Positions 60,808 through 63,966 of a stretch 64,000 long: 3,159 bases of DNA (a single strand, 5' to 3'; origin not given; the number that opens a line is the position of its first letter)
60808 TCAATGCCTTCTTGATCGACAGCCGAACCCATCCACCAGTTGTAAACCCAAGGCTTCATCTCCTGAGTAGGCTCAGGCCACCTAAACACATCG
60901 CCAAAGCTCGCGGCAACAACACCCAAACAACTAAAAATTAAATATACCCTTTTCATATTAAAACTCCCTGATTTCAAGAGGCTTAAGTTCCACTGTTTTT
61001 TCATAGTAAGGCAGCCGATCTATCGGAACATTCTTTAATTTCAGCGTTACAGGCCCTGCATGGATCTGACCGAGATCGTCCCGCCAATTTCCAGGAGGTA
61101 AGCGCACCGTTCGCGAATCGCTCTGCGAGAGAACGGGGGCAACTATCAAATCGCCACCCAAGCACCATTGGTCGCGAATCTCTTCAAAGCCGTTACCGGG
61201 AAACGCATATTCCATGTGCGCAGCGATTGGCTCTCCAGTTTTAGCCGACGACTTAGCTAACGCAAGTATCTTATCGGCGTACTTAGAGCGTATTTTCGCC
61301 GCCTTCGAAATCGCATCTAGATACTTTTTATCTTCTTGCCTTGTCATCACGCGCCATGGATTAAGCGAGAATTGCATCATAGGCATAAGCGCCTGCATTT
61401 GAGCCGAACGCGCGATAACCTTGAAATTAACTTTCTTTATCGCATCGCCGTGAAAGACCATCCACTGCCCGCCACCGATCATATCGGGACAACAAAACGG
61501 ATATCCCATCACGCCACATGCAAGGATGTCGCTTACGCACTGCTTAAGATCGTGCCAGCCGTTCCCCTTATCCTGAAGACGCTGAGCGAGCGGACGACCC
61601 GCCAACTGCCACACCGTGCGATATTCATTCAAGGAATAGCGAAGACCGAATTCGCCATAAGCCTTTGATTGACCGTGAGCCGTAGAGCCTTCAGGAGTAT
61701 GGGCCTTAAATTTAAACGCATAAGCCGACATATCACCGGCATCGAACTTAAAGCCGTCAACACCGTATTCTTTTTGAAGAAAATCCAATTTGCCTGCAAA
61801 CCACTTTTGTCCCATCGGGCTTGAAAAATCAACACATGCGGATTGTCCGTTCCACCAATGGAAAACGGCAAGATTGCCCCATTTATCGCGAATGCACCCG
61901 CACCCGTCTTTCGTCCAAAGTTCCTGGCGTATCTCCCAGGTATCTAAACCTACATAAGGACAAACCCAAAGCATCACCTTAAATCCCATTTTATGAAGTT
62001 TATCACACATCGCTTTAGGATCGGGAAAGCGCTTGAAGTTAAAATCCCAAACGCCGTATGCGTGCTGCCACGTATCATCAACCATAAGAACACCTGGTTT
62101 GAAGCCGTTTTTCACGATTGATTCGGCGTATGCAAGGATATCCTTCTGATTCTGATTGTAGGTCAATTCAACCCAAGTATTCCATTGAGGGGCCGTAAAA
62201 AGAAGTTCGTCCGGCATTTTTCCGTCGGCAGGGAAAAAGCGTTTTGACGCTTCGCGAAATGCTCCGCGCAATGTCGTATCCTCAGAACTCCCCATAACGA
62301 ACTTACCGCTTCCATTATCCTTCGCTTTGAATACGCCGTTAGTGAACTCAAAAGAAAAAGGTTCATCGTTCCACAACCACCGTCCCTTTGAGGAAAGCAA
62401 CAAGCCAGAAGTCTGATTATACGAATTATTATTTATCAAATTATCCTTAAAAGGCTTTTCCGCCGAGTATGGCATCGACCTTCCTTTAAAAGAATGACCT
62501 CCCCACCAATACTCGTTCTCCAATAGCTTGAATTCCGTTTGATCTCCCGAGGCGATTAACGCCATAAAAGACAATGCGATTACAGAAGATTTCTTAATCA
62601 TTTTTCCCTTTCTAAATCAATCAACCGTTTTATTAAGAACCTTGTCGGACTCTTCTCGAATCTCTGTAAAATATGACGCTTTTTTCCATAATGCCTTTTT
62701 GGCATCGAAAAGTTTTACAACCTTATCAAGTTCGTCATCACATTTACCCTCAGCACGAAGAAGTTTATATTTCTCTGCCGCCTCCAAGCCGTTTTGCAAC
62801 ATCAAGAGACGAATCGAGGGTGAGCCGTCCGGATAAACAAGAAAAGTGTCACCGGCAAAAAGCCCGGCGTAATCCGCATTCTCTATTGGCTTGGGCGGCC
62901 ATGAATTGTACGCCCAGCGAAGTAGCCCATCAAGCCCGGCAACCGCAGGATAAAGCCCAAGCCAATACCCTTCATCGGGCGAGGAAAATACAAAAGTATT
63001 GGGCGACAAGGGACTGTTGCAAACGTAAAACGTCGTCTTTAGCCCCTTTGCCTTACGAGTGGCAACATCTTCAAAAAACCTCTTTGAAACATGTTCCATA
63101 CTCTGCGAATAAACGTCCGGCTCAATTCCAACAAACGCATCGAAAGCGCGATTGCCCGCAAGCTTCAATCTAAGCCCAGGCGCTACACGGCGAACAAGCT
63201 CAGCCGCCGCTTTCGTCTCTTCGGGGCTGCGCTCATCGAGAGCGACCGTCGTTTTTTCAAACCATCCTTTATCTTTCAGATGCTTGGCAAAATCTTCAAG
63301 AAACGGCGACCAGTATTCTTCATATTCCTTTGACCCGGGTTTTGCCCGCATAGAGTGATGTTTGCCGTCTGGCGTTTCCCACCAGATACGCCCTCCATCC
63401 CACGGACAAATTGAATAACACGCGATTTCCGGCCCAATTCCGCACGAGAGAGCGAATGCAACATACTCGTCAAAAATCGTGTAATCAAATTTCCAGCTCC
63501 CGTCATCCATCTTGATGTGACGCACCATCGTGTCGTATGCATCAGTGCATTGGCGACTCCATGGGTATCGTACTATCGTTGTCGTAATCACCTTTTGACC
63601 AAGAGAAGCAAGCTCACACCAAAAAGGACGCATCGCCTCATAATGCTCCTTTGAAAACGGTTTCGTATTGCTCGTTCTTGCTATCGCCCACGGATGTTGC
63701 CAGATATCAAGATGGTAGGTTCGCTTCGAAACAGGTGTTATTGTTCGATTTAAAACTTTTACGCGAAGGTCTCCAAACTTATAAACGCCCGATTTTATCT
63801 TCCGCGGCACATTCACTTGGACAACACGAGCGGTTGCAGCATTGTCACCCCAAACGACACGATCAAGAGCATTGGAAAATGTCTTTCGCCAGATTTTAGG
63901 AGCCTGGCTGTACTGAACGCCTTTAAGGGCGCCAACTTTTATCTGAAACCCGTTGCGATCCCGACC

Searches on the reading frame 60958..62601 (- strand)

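Call 28: search_protein_families(library=pfam, proteins=[window:60958-62601:-], max_evalue=0.001)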
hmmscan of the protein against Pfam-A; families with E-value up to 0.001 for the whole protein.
window:60958-62601:- (547 aa): 2 families
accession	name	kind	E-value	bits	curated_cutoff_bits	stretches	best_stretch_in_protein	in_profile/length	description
PF01055.32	Glyco_hydro_31_2nd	-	1.6e-24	87.3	23.5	1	148-441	18-321/328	Glycosyl hydrolases family 31 TIM-barrel domain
PF21365.3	Glyco_hydro_31_3rd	-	3.6e-08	34.2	24.4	1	456-533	1-80/87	Glycosyl hydrolase family 31 C-terminal domain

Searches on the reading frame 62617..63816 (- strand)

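Call 28: search_protein_families(library=pfam, proteins=[window:62617-63816:-], max_evalue=0.001)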
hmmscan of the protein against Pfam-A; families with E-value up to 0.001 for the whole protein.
window:62617-63816:- (399 aa): 1 family
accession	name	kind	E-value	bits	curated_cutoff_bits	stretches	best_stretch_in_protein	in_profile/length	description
PF13320.12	GH123_cat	-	6.1e-86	289.1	23.1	1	39-353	1-324/324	Glycoside hydrolase 123, catalytic domain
